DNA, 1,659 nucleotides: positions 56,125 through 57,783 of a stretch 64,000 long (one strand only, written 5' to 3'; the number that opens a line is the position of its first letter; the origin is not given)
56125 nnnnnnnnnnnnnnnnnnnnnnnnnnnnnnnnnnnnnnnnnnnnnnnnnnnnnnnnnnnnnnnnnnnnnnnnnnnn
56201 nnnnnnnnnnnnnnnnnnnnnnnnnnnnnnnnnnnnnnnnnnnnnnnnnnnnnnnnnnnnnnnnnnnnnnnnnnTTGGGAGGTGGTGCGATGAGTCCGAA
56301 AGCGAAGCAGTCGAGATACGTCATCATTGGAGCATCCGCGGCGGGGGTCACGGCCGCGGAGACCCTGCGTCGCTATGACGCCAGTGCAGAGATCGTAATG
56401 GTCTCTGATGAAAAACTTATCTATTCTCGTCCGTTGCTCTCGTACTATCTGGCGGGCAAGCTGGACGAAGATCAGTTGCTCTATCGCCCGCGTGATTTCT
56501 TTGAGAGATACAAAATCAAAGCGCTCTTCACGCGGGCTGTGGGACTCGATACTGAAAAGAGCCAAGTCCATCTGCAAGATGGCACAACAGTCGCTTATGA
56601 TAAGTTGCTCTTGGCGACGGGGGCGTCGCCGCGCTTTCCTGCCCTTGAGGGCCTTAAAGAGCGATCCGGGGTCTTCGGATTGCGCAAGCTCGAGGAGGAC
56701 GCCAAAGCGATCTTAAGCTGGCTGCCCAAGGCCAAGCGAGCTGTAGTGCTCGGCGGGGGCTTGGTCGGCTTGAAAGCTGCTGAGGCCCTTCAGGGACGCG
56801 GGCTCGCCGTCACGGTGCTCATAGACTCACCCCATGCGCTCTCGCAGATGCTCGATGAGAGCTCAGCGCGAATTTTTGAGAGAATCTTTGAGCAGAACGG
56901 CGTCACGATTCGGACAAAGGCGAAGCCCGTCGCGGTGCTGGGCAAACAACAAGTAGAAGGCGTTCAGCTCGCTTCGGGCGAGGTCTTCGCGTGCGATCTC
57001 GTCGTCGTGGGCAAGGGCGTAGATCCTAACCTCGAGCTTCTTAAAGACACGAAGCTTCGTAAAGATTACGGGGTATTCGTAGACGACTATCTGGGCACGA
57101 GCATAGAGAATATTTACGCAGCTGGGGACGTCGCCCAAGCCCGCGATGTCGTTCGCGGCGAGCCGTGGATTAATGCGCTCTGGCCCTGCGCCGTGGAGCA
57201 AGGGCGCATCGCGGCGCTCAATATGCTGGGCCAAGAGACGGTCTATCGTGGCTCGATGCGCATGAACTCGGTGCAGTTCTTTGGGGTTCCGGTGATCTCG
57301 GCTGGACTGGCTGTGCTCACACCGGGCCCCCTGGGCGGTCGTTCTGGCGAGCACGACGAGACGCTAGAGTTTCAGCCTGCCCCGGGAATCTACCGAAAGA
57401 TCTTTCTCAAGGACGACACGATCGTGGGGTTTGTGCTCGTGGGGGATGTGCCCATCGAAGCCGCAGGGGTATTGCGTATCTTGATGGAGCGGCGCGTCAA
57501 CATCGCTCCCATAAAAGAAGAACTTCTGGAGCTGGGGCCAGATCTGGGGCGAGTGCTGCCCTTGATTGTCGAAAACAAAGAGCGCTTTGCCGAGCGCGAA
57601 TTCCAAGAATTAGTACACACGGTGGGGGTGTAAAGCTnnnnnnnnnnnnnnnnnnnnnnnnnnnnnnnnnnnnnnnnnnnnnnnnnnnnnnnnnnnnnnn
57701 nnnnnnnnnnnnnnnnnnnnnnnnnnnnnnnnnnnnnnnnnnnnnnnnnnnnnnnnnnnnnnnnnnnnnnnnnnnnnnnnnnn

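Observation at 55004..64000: Acetyl-CoA synthase / corrinoid protein cluster (cooC, CooF-like, FNOR, acsB, acsC, RACo, acsF, acsD) with no CODH catalytic subunit (acsA/cooS) in its usual place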

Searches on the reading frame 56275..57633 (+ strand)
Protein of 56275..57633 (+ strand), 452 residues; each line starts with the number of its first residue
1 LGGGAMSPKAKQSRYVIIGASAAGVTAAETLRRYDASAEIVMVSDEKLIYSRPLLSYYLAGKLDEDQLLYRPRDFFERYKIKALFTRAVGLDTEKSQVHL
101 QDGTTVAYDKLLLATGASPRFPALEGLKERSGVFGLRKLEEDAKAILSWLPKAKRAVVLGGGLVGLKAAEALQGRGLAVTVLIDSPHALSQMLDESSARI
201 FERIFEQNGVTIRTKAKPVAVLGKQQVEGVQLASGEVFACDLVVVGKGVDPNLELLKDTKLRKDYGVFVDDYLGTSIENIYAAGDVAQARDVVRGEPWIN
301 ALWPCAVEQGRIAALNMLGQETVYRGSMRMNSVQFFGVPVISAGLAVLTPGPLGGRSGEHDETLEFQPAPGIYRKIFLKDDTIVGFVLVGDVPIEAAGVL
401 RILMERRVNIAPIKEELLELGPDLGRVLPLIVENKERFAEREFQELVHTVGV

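Call 3: search_protein_families(library=pfam, proteins=[window:56275-57633:+])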
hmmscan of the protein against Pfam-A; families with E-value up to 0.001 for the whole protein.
window:56275-57633:+ (452 aa): 9 families
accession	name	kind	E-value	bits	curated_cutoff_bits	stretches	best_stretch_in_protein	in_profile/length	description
PF07992.20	Pyr_redox_2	-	1.1e-57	196.1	26.1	1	14-310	2-291/291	Pyridine nucleotide-disulphide oxidoreductase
PF00070.33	Pyr_redox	-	1.5e-19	70.7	22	1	155-233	1-80/82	Pyridine nucleotide-disulphide oxidoreductase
PF13738.12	Pyr_redox_3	-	7.5e-10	39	30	1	10-125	162-275/305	Pyridine nucleotide-disulphide oxidoreductase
PF01262.27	AlaDh_PNT_C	-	2.9e-07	30.6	23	1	153-208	28-83/214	Alanine dehydrogenase/PNT, C-terminal domain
PF18267.7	Rubredoxin_C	-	5.7e-06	26.6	25.9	1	331-392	3-56/70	Rubredoxin NAD+ reductase C-terminal domain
PF03486.20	HI0933_like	-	3.4e-05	23.9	50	0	155-184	2-31/244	HI0933-like protein Rossmann domain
PF01266.30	DAO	-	4e-05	23.7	27.9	0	156-182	2-28/353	FAD dependent oxidoreductase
PF13450.12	NAD_binding_8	-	0.0002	22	21.9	0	158-182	1-25/68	NAD(P)-binding Rossmann-like domain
PF13241.12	NAD_binding_7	-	0.0005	21.1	22.1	0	150-191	4-46/104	Putative NAD(P)-binding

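Call 4: search_protein_families(library=ncbifam, proteins=[window:56275-57633:+])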
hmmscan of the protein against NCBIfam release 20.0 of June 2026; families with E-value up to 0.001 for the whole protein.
window:56275-57633:+ (452 aa): 53 families (the best 25 are shown)
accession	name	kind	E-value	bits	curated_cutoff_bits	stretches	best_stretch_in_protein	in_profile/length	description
NF045765.1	PhenlGlyoxDHPadH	equivalog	1.8e-88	297.3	475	1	12-421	2-403/416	NADH-dependent phenylglyoxylate dehydrogenase subunit epsilon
TIGR02374.1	nitri_red_nirB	equivalog_domain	2.1e-60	205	578.35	1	16-410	2-388/794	nitrite reductase large subunit NirB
TIGR03385.1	CoA_CoA_reduc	equivalog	3.8e-55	187.4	578.8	1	15-345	2-341/439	CoA-disulfide reductase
NF041682.1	ant_diox_AndAa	equivalog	3.6e-53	180.7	650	1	12-330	3-322/406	anthranilate 1,2-dioxygenase system ferredoxin--NAD(+) reductase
NF042949.2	3PPDioc_HcaD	equivalog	1.2e-49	169.1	450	1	14-322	3-310/386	3-phenylpropionate/cinnamic acid dioxygenase ferredoxin--NAD(+) reductase subunit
NF007123.0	PRK09564.1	equivalog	2e-48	165.2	458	1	14-346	2-343/444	CoA-disulfide reductase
NF011565.0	PRK14989.1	subfamily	1.6e-38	132.3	883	1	13-393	4-378/847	nitrite reductase large subunit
NF003437.0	PRK04965.1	equivalog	3.1e-38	131.8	392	1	15-294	5-282/378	NADH:flavorubredoxin reductase NorW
NF046103.1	NOXase_Strep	equivalog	8.6e-37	127.1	600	1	15-347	2-341/442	H2O-forming NADH oxidase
NF007286.0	PRK09754.1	equivalog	1.9e-36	125.7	447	1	11-324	2-313/400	phenylpropionate dioxygenase ferredoxin reductase subunit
NF010037.0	PRK13512.1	equivalog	1.2e-33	116.7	394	1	14-345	3-338/438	CoA-disulfide reductase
TIGR02053.1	MerA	equivalog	1.1e-30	107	454.45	1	93-323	114-334/465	mercury(II) reductase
NF004991.0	PRK06370.1-3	subfamily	8.2e-23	80.7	620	1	97-288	155-343/509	FAD-containing oxidoreductase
TIGR01350.1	lipoamide_DH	equivalog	1e-22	80.5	408.8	1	76-322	99-334/461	dihydrolipoyl dehydrogenase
NF003585.0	PRK05249.1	equivalog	1.2e-21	76.9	465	1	73-324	102-340/464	Si-specific NAD(P)(+) transhydrogenase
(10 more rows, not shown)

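Call 37: search_solved_structures(query=window:56290-57633:+, max_evalue=1e-10)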
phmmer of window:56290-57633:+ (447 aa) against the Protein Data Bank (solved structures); distinct sequences matched with E-value up to 1e-10: 82 (the best 60 are shown).
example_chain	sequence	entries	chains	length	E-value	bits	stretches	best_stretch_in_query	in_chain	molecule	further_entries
8c0z_E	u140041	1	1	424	2.1e-55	191.4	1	9-414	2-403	Similar to ferredoxin:NADH oxidoreductases or NADH oxidases,potential subunit of aldehyde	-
6pfz_D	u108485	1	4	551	2.5e-42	148.4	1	10-340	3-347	NADH oxidase (NoxA-3)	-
4fx9_A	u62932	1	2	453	2.1e-40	142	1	8-341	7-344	Coenzyme A disulfide reductase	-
3kd9_A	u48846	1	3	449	3.7e-40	141.2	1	9-341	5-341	Coenzyme A disulfide reductase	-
8a56_A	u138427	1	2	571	1.2e-39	139.5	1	8-341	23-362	Coenzyme A-persulfide reductase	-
5l1n_A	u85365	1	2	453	2.4e-38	135.3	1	8-342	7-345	Coenzyme A disulfide reductase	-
6ruz_A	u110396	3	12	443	3.8e-38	134.6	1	8-342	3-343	NADH oxidase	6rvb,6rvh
3cgb_A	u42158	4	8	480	1.4e-37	132.7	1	9-389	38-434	Pyridine nucleotide-disulfide oxidoreductase, class I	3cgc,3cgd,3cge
3fg2_P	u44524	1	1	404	3.1e-37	131.6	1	11-321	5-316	Putative rubredoxin reductase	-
3lxd_A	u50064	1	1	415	3.2e-37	131.6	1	4-419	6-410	FAD-dependent pyridine nucleotide-disulphide oxidoreductase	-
1q1r_A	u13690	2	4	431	1.2e-32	116.5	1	9-314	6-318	Putidaredoxin reductase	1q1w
3lb8_A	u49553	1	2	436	1.3e-32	116.4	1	9-314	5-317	Putidaredoxin reductase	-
3klj_A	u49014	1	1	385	2.3e-30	108.9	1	6-340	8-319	NAD(FAD)-dependent dehydrogenase, NirB-family (N-terminal domain)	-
3icr_A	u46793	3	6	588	1.7e-29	106.1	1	9-340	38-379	Coenzyme A-Disulfide Reductase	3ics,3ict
4h4r_A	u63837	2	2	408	5.2e-29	104.5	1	1-311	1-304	Biphenyl dioxygenase ferredoxin reductase subunit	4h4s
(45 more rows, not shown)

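Call 51: search_solved_structures(query=window:56290-57633:+, max_evalue=1e-45, show_alignments=1)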
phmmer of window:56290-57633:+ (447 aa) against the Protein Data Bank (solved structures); distinct sequences matched with E-value up to 1e-45: 1.
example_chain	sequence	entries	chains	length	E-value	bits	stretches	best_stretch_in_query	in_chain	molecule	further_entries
8c0z_E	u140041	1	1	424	2.1e-55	191.4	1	9-414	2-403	Similar to ferredoxin:NADH oxidoreductases or NADH oxidases,potential subunit of aldehyde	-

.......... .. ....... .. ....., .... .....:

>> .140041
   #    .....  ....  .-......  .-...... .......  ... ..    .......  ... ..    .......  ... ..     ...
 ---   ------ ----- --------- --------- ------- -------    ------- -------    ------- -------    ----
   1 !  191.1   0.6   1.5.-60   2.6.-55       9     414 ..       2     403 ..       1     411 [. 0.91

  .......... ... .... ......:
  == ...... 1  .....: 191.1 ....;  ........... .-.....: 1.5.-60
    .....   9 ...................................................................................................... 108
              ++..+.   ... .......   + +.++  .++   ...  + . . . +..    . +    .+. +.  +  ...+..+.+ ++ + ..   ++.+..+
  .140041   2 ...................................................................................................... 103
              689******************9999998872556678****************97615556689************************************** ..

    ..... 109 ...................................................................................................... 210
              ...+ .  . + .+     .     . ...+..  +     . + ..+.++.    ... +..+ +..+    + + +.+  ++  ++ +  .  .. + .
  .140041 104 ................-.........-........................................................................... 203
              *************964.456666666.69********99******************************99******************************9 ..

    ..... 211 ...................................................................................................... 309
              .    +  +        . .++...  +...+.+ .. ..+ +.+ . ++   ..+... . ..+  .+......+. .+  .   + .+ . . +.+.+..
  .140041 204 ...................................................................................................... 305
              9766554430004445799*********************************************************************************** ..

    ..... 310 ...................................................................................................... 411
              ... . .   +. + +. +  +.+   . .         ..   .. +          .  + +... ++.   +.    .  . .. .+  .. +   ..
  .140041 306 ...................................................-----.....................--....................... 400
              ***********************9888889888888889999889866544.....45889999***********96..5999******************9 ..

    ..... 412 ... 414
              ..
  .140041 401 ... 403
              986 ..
